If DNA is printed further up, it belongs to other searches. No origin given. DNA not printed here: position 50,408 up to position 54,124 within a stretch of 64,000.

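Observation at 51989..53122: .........-type intein inserted exactly at the catalytic cysteine of class II ribonucleotide reductase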

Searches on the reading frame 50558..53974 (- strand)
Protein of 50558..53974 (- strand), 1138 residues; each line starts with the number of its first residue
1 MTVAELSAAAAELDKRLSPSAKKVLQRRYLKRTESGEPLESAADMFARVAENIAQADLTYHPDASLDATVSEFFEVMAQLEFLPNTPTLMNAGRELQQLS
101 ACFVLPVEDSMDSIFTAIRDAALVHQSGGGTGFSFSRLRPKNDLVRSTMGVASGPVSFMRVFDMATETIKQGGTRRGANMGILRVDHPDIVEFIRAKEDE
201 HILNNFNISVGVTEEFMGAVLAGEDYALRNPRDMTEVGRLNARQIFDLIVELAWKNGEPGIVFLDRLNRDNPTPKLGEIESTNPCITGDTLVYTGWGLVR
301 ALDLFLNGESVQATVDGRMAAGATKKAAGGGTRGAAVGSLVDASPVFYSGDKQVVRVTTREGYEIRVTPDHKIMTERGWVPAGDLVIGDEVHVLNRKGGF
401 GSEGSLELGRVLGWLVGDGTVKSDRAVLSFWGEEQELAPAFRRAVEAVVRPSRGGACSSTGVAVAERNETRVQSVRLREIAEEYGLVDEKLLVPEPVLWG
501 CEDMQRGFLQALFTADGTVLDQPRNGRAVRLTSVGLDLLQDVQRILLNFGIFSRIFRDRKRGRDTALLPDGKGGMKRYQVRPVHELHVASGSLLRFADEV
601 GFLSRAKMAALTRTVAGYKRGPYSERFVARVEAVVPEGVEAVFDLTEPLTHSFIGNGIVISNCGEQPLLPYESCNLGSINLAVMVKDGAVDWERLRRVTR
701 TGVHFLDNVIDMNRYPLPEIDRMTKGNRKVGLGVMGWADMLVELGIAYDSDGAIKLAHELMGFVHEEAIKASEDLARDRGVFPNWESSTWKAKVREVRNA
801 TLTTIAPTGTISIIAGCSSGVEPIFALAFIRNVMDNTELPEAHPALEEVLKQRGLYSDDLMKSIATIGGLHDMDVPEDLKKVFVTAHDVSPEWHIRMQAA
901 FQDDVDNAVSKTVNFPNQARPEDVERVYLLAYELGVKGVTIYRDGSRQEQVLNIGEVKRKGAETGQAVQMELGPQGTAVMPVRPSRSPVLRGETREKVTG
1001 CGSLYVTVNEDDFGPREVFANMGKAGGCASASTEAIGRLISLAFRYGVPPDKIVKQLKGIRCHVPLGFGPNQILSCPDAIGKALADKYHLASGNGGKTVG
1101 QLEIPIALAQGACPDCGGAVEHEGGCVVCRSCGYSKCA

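Call 4: search_protein_families(library=pfam, proteins=[window:50558-53974:-], max_evalue=0.01)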
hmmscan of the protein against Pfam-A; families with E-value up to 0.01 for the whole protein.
window:50558-53974:- (1138 aa): 5 families
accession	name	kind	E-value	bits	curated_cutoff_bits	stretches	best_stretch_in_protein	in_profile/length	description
PF02867.20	Ribonuc_red_lgC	-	2.3e-132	442.8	23.9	1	100-942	1-523/523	Ribonucleotide reductase, barrel domain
PF12637.14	TSCPD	-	1.2e-24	86.8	22.8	1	998-1086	8-86/88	TSCPD domain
PF00317.26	Ribonuc_red_lgN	-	2e-21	76.3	28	1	16-96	2-76/77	Ribonucleotide reductase, all-alpha domain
PF14528.11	LAGLIDADG_3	-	1.8e-19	70.2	22.5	1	504-601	2-82/82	LAGLIDADG-like domain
PF14890.11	Intein_splicing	-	5.2e-10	39.8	35.8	1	351-661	46-154/155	Intein splicing domain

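Call 5: search_protein_families(library=ncbifam, proteins=[window:50558-53974:-], max_evalue=0.01)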
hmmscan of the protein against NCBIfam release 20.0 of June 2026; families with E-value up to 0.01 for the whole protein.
window:50558-53974:- (1138 aa): 34 families (the best 25 are shown)
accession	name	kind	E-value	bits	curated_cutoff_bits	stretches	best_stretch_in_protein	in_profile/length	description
NF006417.0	PRK08665.1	equivalog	0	1159.9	961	2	662-1138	279-759/759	vitamin B12-dependent ribonucleotide reductase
NF005010.0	PRK06406.1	subfamily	6.3e-243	808.4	1125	2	660-967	433-740/771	vitamin B12-dependent ribonucleotide reductase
TIGR02504.1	NrdJ_Z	equivalog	8.3e-217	721.5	399.95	2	662-952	281-606/606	adenosylcobalamin-dependent ribonucleoside-diphosphate reductase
NF006207.0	PRK08332.1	equivalog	1.8e-186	622.1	2400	4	131-791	701-1375/1684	vitamin B12-dependent ribonucleotide reductase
NF005122.0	PRK06556.1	equivalog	1.1e-115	387.5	859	4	785-1074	529-834/960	vitamin B12-dependent ribonucleotide reductase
TIGR02506.1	NrdE_NrdA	equivalog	1.3e-97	327.8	341.05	3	22-286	4-295/616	ribonucleoside-diphosphate reductase subunit alpha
NF006577.0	PRK09102.1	equivalog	1.1e-84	284.9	620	2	11-273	19-268/604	ribonucleoside-diphosphate reductase subunit alpha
NF005991.0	PRK08115.1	equivalog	2.3e-82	277.3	854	3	655-789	470-607/858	vitamin B12-dependent ribonucleotide reductase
NF005401.0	PRK06948.1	subfamily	7.5e-77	259.3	906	2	661-953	290-591/604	ribonucleotide reductase-like protein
NF005544.0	PRK07207.1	equivalog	2e-76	257.6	965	3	12-237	291-513/965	ribonucleoside-diphosphate reductase subunit alpha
NF005101.0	PRK06539.1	equivalog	8.5e-76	255.6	988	3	673-791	455-573/822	ribonucleoside-diphosphate reductase subunit alpha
NF005736.0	PRK07562.1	equivalog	4.5e-67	226.6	1737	5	889-1057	860-1044/1222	vitamin B12-dependent ribonucleotide reductase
NF009029.0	PRK12365.1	equivalog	5.3e-61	206.7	1350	3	672-791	684-803/1046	ribonucleoside-diphosphate reductase subunit alpha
NF009028.0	PRK12364.1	equivalog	1.4e-58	198.7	1377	3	12-197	231-411/842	ribonucleoside-diphosphate reductase subunit alpha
NF006279.0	PRK08447.1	equivalog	1.1e-57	196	1082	2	23-237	143-355/789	ribonucleoside-diphosphate reductase subunit alpha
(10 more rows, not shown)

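Call 10: find_related_loci(query=window:50558-53974:-, collection=genome_contigs, flank=3000)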
Query window:50558-53974:- (1138 aa) in genome_contigs; peptide patterns used: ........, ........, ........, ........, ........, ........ (x = any residue, [..] = any of these).
599 stretches matched a pattern (row limit reached: there are more); 593 encode a relative of the query (tblastn E <= 1e-3); the best 80 are kept; 80 distinct loci.
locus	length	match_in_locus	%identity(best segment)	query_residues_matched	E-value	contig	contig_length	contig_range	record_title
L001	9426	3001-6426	71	1-1138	0e+0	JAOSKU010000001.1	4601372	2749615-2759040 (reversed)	MAG: Thermoleophilia bacterium isolate FR_37 FR-Thermoleophilia-1_s1, whole genome shotgun sequence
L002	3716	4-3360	70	13-1138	0e+0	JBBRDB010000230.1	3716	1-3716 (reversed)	MAG: Thermoleophilia bacterium isolate Co_metawrap_2432 Cmw_2432_k141_14576841_length_3716_cov_7.0000, whole genome shot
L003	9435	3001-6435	83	1-1138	0e+0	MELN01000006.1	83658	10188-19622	MAG: Actinobacteria bacterium RBG_16_64_13 RBG_16_scaffold_1139, whole genome shotgun sequence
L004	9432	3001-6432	67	1-1138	0e+0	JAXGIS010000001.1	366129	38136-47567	MAG: Thermoleophilia bacterium isolate AnMBR.bin144 bin144_1, whole genome shotgun sequence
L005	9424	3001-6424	88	1-1138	0e+0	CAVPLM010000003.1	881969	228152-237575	MAG: uncultured Actinomycetes bacterium isolate MFD00032.bin.2.39 genome assembly, contig: contig_20456, whole genome sh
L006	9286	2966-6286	59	17-1138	0e+0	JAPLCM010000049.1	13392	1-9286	MAG: Actinomycetota bacterium isolate LacPavin_0920_SED4_MAG_69_54 LacPavin_0920_SED4_scaffold_1710507, whole genome sho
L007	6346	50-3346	59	17-1137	0e+0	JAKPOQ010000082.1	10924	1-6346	MAG: Actinomycetes bacterium isolate JPNA_maxbin.076 k141_247390, whole genome shotgun sequence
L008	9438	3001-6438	66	1-1138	0e+0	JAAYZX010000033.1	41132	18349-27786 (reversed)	MAG: Actinomycetota bacterium isolate AS06rmzACSIP_363 187699_AS06, whole genome shotgun sequence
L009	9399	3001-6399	70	1-1138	0e+0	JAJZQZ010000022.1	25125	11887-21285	MAG: Actinomycetes bacterium isolate SKS1.bin6 NODE_3471_length_25125_cov_1.735379, whole genome shotgun sequence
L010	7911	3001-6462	48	17-1137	0e+0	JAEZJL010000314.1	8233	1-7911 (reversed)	MAG: Bacillota bacterium isolate OH_CDB_236 k127_687685, whole genome shotgun sequence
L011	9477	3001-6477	47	16-1137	0e+0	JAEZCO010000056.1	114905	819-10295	MAG: Bacillota bacterium isolate OH_CBrB_255 k127_2915179, whole genome shotgun sequence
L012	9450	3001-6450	48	16-1137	0e+0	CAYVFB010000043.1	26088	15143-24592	MAG TPA_asm: uncultured Ruminiclostridium sp. isolate SRP192927_co6_391 genome assembly, contig: NODE_3698_length_26088_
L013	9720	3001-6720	46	17-1137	0e+0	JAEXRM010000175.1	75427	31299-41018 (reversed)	MAG: Bacillota bacterium isolate OH_HBrB_260 k127_1860974, whole genome shotgun sequence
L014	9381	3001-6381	82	1-1138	0e+0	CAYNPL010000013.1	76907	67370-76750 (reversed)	MAG TPA_asm: uncultured Gaiellales bacterium isolate binchicken_co274_173 genome assembly, contig: NODE_857_length_76907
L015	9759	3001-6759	49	17-1137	0e+0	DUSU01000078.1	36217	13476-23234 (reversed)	MAG TPA_asm: Candidatus Fermentithermobacillaceae bacterium isolate AS04akNAM_77 50659_AS04, whole genome shotgun sequen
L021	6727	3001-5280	88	1-1138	0e+0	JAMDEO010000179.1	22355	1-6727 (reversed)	MAG: Actinomycetota bacterium isolate FK_Sedi_B_Bin.10 NODE_7781_length_22355_cov_1.85223, whole genome shotgun sequence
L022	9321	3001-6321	59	17-1138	0e+0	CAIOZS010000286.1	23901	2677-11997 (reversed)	MAG: uncultured Thermoleophilia bacterium isolate AlinenLipids_bin-3389 genome assembly, contig: bin-3389:286/352, whole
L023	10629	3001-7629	45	1-1137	0e+0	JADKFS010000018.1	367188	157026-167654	MAG: Candidatus Ribeiella danica isolate Ribe_BAT3C.183 tig00277703-10-3669230, whole genome shotgun sequence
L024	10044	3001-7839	47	17-1137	0e+0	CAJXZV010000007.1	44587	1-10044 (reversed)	MAG TPA_asm: uncultured Eubacteriales bacterium isolate SRR1628696_bin.3_MetaBAT_v2.12.1_MAG genome assembly, contig: NO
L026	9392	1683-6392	42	17-1138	0e+0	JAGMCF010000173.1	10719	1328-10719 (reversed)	MAG: Candidatus Cloacimonadota bacterium isolate RS_16_45 ZL425.bin.45.fa_173, whole genome shotgun sequence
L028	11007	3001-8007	42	18-1137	0e+0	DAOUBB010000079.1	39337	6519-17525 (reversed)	MAG TPA_asm: Anaerolineae bacterium isolate H68_701 k101_33928, whole genome shotgun sequence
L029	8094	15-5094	38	13-1138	0e+0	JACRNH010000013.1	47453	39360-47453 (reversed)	MAG: Candidatus Collierbacteria bacterium isolate NC_groundwater_1930_Pr3_S-0.2um_42_7 scaffold_171858, whole genome sho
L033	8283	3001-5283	82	1-1138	0e+0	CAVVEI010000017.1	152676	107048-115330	MAG: uncultured Actinomycetes bacterium isolate MFD04716.bin.2.57 genome assembly, contig: contig_70298, whole genome sh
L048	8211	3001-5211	59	14-1138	2e-174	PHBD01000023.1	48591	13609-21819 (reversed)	MAG: Deltaproteobacteria bacterium HGW-Deltaproteobacteria-19 bjp_ig2102_scaffold_554, whole genome shotgun sequence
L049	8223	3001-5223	58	7-1138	2e-174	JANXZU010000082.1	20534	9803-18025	MAG: Syntrophaceae bacterium isolate GL140_4_metabat_43 GL140_4_k141_862601, whole genome shotgun sequence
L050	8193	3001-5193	58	17-1138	2e-174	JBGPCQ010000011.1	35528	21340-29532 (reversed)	MAG: Geobacteraceae bacterium isolate OBJ_0618_050_45 k141_943719_length_35528_cov_19.5536, whole genome shotgun sequenc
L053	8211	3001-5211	57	11-1138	5e-173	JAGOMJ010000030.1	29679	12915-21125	MAG: Smithella sp. isolate Go_SlDig_bin_11 Go_SlDig_4221_length_29679_cov_38.406639, whole genome shotgun sequence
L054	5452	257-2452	57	17-1138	2e-172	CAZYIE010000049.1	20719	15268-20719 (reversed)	MAG TPA_asm: uncultured Smithella sp. isolate binchicken_co113_249 genome assembly, contig: NODE_2882_length_20719_cov_4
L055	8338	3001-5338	70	1-1138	0e+0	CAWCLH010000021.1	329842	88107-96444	MAG: uncultured Actinomycetota bacterium isolate MFD01721.bin.2.195 genome assembly, contig: contig_9986, whole genome s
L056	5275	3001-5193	57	17-1138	5e-172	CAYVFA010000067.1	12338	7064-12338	MAG TPA_asm: uncultured Smithella sp. isolate binchicken_co154_694 genome assembly, contig: NODE_9911_length_12338_cov_1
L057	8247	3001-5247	58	17-1138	5e-172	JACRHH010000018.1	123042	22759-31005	MAG: Nitrospirae bacterium isolate NC_groundwater_1772_Pr3_B-0.1um_56_14 SR-2_scaffold_141_1840113, whole genome shotgun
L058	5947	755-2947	57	17-1138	2e-171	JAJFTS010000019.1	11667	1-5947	MAG: Deltaproteobacteria bacterium isolate bin.256 k141_598907, whole genome shotgun sequence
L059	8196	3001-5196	59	17-1138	6e-171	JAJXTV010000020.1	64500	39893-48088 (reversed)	MAG: Nitrospirae bacterium isolate BP4.bin66 NODE_386_length_64500_cov_2.880959, whole genome shotgun sequence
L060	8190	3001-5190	58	17-1138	6e-171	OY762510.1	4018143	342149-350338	MAG: uncultured Syntrophus sp. isolate ce8641d8-6ba7-4885-b5ca-0195441cf687 genome assembly, chromosome: 1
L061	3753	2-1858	57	129-1138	3e-179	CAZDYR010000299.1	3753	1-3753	MAG TPA_asm: uncultured Smithella sp. isolate binchicken_co269_128 genome assembly, contig: NODE_26067_length_3753_cov_5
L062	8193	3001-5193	57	17-1138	2e-170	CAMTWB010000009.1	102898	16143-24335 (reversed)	MAG: uncultured delta proteobacterium isolate G05_MAG_00005 genome assembly, contig: G05_MAG_00005_000000000006, whole g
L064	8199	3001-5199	54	17-1138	6e-170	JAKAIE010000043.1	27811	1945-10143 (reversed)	MAG: Nitrospirae bacterium isolate WY3.bin163 NODE_2614_length_27811_cov_5.471789, whole genome shotgun sequence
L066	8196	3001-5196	57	16-1138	2e-169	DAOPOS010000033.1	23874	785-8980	MAG TPA_asm: Syntrophales bacterium isolate AMR_MDS_1568 NODE_2657_length_23874_cov_12.490029, whole genome shotgun sequ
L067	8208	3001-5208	57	17-1138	6e-169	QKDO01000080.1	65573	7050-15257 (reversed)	MAG: Nitrospirae bacterium isolate SZUA-452 scaffold_613, whole genome shotgun sequence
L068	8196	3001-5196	58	17-1138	4e-169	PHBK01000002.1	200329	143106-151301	MAG: Deltaproteobacteria bacterium HGW-Deltaproteobacteria-12 bjp_ig2069_scaffold_53, whole genome shotgun sequence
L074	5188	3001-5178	56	16-1138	5e-168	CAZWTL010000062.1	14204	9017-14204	MAG TPA_asm: uncultured Syntrophaceae bacterium isolate SRP192927_co7_456 genome assembly, contig: NODE_8246_length_1420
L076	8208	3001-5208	58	17-1138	8e-168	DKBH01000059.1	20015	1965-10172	MAG TPA_asm: Nitrospiraceae bacterium UBA6905 UBA6905_contig_51659, whole genome shotgun sequence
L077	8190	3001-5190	57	17-1138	2e-167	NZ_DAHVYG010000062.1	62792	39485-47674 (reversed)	MAG: Geobacter sp. isolate clean785 k141_896379, whole genome shotgun sequence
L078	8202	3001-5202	57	17-1138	3e-167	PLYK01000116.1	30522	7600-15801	MAG: Geobacter sp. isolate palsa_1151 73.20120700_P3D.282_contig_41813, whole genome shotgun sequence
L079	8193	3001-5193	56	17-1138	2e-167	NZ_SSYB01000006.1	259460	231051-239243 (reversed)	Geomonas edaphica strain Red53 contig6, whole genome shotgun sequence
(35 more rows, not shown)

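Call 39: list_cluster_members(proteins=[window:50558-53974:-])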
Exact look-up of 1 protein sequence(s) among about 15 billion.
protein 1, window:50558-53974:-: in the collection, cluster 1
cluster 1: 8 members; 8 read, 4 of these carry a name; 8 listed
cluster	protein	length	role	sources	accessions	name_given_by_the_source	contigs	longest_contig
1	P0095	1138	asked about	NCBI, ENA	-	-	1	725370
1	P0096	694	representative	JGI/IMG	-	ribonucleoside-diphosphate reductase alpha chain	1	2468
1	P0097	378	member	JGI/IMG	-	ribonucleoside-diphosphate reductase alpha chain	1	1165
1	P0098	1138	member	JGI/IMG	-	ribonucleoside-diphosphate reductase alpha chain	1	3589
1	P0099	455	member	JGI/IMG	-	ribonucleoside-diphosphate reductase alpha chain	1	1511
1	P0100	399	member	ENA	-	-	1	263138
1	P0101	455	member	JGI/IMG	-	-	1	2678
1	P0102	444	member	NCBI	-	-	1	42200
